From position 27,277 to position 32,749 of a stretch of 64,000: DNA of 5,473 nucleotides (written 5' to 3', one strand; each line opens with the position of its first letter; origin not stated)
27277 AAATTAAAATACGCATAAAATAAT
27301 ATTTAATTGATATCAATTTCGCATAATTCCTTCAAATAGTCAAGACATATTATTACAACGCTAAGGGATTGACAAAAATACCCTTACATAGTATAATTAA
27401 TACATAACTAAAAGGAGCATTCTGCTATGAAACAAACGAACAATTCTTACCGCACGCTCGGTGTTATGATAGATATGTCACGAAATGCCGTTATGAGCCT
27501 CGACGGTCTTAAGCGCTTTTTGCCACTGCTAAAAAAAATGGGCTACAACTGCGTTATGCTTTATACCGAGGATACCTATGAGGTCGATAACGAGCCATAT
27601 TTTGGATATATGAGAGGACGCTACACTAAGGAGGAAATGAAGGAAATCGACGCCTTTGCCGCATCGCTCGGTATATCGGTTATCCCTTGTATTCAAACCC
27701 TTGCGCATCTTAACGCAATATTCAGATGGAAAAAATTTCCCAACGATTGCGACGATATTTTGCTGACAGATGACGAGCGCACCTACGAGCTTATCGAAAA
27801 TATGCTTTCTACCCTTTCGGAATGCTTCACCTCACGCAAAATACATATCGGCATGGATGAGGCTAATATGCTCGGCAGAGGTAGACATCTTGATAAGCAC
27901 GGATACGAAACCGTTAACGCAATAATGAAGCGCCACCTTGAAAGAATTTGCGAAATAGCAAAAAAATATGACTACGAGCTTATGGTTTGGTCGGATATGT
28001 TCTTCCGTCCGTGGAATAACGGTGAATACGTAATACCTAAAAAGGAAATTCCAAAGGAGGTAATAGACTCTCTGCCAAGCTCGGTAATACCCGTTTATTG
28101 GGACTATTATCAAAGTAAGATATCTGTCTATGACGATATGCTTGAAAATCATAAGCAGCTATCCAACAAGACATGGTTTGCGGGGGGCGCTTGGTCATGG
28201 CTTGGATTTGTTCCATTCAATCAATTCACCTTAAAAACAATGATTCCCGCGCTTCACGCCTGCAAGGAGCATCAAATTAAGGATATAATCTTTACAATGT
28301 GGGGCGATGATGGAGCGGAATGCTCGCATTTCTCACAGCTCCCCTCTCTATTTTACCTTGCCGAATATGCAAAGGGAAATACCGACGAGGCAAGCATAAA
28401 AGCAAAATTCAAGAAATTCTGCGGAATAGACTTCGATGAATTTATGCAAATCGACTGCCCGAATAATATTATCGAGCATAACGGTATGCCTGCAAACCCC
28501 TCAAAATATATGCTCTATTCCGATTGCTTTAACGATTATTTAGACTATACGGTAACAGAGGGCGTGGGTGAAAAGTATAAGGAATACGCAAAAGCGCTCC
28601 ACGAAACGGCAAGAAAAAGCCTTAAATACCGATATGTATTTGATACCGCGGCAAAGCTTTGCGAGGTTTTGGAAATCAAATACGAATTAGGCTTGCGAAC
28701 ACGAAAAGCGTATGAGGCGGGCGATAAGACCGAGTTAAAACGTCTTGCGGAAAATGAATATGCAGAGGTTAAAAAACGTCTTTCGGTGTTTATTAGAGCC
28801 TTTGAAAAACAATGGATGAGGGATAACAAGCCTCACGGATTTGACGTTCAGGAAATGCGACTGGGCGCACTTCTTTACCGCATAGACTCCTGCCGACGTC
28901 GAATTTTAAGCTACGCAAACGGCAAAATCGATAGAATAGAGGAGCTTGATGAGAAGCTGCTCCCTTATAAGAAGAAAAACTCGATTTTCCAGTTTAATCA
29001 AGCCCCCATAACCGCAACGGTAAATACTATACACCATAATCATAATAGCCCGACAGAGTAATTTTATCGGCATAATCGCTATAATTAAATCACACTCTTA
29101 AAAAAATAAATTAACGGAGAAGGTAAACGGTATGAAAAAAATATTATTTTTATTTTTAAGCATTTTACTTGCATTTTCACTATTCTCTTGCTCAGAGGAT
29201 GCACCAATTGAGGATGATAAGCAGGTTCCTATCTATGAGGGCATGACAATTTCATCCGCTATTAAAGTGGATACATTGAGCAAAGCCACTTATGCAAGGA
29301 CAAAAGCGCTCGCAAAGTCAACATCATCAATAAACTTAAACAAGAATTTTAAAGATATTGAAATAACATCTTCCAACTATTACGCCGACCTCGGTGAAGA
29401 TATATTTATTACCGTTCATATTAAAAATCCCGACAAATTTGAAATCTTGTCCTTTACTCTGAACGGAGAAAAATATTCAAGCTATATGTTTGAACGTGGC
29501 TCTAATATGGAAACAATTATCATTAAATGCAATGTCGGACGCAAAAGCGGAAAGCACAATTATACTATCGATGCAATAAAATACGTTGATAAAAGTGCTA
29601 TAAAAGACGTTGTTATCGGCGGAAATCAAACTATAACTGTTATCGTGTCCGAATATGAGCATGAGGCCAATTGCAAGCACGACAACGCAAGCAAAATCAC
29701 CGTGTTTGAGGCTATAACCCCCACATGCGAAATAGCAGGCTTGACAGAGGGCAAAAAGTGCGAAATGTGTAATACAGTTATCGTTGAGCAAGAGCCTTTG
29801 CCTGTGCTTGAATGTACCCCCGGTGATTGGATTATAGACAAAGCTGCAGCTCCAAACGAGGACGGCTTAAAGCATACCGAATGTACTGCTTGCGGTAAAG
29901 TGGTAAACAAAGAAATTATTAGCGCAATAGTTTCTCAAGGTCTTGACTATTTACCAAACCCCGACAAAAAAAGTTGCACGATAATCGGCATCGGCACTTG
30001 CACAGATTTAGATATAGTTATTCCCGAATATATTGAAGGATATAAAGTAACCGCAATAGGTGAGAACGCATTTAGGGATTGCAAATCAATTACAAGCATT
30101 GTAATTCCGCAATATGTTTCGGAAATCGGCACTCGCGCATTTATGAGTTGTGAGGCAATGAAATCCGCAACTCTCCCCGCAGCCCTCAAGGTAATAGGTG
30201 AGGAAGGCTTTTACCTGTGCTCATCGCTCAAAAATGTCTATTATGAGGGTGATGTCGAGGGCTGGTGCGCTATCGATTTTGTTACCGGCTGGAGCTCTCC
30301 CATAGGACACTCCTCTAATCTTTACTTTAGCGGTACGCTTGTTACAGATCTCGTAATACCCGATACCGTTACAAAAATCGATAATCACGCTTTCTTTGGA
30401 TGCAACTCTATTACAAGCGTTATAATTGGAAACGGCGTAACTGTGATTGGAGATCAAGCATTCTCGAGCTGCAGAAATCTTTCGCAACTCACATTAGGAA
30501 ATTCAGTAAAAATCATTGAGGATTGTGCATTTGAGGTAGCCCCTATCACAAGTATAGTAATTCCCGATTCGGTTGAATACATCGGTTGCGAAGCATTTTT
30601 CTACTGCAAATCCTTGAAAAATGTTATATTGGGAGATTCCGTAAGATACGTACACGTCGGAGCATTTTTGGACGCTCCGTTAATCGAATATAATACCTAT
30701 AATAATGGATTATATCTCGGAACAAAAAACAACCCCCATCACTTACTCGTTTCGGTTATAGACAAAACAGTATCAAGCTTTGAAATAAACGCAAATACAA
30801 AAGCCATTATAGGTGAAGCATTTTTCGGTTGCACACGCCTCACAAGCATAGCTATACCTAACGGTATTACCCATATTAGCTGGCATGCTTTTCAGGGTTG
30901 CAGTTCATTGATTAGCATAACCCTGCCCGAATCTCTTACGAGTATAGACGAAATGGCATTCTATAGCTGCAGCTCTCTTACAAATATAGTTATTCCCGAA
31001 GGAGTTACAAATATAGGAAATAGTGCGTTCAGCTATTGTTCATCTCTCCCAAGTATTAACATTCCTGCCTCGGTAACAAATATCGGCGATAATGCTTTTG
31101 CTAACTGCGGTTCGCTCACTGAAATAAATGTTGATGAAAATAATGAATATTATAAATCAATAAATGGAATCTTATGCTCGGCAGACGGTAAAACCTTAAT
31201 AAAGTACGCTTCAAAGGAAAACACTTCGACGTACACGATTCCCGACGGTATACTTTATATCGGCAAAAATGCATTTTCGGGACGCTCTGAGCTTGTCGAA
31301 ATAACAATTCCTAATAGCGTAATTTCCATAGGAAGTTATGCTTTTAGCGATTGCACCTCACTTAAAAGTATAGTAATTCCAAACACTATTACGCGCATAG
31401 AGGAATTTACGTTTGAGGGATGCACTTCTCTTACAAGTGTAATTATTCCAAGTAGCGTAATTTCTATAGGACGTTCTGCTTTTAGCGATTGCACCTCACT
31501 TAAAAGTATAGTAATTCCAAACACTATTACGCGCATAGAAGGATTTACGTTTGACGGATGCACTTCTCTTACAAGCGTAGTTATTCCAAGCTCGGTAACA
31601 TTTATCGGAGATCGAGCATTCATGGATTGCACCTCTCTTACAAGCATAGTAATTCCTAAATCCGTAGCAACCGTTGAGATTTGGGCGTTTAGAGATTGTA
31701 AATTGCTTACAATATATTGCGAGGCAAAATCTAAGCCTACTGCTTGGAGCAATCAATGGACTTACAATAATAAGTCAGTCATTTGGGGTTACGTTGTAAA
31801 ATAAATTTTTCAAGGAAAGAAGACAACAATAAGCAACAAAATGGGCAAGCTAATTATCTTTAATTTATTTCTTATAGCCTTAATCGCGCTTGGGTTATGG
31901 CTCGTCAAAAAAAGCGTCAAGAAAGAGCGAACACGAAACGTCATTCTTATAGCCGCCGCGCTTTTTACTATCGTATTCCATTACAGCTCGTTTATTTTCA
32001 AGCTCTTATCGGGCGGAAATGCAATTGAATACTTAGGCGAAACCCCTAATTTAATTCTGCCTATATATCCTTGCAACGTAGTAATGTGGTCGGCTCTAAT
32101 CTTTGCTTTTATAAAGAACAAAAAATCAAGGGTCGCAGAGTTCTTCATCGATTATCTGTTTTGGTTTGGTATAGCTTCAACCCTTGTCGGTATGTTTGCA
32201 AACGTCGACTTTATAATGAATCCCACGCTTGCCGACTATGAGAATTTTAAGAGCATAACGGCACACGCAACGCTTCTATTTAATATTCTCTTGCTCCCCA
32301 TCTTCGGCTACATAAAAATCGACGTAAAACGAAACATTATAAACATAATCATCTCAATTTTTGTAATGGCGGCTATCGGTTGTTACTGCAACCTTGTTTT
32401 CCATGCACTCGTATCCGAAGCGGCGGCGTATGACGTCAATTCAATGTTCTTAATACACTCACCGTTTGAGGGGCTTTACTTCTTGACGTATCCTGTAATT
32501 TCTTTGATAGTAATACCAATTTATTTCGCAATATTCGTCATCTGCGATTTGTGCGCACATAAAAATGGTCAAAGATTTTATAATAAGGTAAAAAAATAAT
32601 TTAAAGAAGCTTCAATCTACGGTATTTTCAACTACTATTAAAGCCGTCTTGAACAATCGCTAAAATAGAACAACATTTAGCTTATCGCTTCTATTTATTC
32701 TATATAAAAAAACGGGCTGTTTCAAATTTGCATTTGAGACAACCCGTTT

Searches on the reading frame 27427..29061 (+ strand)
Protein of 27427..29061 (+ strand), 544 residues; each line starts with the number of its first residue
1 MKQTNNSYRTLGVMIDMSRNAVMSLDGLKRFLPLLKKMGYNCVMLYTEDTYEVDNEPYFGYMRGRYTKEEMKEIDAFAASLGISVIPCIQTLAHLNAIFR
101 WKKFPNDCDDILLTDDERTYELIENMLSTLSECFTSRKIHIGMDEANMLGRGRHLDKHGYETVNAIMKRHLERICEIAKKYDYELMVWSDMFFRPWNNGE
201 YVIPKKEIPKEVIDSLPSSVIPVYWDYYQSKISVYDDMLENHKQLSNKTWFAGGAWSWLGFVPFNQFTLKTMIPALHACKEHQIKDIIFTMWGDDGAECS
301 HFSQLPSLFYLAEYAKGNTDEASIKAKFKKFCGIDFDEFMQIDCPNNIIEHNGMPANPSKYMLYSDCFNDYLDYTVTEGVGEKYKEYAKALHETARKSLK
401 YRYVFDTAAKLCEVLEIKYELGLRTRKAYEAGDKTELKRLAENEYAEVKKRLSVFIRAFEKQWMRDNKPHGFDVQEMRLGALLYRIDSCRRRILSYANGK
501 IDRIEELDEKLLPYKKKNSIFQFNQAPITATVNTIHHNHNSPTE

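Call 81: search_protein_families(library=pfam, proteins=[window:27427-29061:+], max_evalue=0.001)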
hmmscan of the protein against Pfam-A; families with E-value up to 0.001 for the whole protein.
window:27427-29061:+ (544 aa): 2 families
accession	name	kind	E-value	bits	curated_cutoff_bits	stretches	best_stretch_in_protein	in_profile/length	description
PF18088.7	Glyco_H_20C_C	-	3.7e-57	193.7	27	1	337-518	1-186/194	Glycoside Hydrolase 20C C-terminal domain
PF00728.28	Glyco_hydro_20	-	3.6e-12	46.7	22.3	1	61-193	70-224/348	Glycosyl hydrolase family 20, catalytic domain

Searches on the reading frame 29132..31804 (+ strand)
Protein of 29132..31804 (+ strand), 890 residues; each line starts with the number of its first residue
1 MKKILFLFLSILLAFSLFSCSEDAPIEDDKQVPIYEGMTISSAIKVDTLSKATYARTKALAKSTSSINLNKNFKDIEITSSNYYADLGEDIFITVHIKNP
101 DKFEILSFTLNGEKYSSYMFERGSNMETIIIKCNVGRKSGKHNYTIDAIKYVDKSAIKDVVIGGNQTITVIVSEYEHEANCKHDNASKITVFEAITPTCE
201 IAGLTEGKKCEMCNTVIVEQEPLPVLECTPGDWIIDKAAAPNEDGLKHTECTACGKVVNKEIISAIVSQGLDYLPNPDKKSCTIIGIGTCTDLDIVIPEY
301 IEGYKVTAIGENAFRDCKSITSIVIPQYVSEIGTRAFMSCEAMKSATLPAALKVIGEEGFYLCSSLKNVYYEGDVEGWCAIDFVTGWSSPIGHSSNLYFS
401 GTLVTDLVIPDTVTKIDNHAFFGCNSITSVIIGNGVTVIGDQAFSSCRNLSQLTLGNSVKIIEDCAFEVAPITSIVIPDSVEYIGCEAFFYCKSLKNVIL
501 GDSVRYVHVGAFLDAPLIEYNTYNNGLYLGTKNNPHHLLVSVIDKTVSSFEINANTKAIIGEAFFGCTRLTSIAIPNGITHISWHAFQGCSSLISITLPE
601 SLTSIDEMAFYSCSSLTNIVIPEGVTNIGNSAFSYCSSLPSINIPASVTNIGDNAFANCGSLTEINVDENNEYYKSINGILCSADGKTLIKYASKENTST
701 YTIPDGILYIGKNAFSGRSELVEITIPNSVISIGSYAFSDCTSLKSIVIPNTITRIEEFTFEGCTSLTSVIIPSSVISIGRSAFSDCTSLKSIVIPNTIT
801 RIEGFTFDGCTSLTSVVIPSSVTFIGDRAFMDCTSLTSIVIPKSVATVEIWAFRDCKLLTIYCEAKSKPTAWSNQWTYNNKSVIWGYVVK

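Call 81: search_protein_families(library=pfam, proteins=[window:29132-31804:+], max_evalue=0.001)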
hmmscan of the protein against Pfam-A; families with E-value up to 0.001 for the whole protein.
window:29132-31804:+ (890 aa): 4 families
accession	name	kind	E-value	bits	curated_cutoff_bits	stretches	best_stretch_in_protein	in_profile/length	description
PF13306.12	LRR_5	-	2.7e-132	435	27.7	5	560-668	4-109/127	BspA type Leucine rich repeat region (6 copies)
PF13855.12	LRR_8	-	8.8e-23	80.3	27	1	577-619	11-54/61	Leucine rich repeat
PF12799.13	LRR_4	-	7.1e-07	29.7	27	0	433-458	10-35/44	Leucine Rich repeats (2 copies)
PF07550.17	Shr-like_HID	-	0.00011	23.1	22.3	0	659-726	10-67/82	Heme-binding protein Shr-like, Hb-interacting domain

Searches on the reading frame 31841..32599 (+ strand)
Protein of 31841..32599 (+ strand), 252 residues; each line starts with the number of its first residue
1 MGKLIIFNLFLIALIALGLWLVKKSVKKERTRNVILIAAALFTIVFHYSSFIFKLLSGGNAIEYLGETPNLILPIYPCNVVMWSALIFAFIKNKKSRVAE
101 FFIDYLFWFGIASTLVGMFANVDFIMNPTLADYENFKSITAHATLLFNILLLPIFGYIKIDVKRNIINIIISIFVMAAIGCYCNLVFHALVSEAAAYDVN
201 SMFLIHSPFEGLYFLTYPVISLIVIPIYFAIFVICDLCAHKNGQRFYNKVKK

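Call 81: search_protein_families(library=pfam, proteins=[window:31841-32599:+], max_evalue=0.001)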
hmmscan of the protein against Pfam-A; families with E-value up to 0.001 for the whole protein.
window:31841-32599:+ (252 aa): 1 family
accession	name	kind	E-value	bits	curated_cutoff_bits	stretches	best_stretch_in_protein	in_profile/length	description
PF14808.11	TMEM164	-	5.5e-10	39.5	25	1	8-234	12-215/217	TMEM164 family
